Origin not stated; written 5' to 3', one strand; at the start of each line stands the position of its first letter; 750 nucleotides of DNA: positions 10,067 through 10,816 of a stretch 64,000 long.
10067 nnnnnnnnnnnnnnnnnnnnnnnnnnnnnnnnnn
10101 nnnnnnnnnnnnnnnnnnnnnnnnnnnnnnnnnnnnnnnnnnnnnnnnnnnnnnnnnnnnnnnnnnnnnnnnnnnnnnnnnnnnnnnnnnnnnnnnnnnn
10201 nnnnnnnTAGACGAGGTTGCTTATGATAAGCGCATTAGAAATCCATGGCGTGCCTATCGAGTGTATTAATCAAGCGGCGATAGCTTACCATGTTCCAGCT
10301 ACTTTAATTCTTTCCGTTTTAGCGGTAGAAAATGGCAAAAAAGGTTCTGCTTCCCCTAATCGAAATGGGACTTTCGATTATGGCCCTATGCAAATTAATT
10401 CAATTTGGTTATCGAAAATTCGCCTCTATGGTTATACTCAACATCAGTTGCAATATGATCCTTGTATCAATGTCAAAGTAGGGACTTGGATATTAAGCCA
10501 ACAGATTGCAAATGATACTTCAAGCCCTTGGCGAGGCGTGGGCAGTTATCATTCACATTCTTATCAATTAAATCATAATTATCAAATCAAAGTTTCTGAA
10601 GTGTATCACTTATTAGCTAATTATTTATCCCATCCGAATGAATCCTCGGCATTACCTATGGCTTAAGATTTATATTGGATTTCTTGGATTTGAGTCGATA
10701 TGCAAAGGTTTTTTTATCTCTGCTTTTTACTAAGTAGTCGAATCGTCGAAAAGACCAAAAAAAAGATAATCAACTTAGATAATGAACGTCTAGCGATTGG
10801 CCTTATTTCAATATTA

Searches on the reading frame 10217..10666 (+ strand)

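Call 12: search_protein_families(library=pfam, proteins=[window:10217-10666:+], max_evalue=0.01)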
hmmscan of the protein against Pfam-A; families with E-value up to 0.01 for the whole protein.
window:10217-10666:+ (149 aa): 1 family
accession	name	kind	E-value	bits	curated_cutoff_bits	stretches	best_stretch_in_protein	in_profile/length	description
PF01464.25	SLT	-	2.1e-10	40.6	21.3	1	15-113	1-96/117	Transglycosylase SLT domain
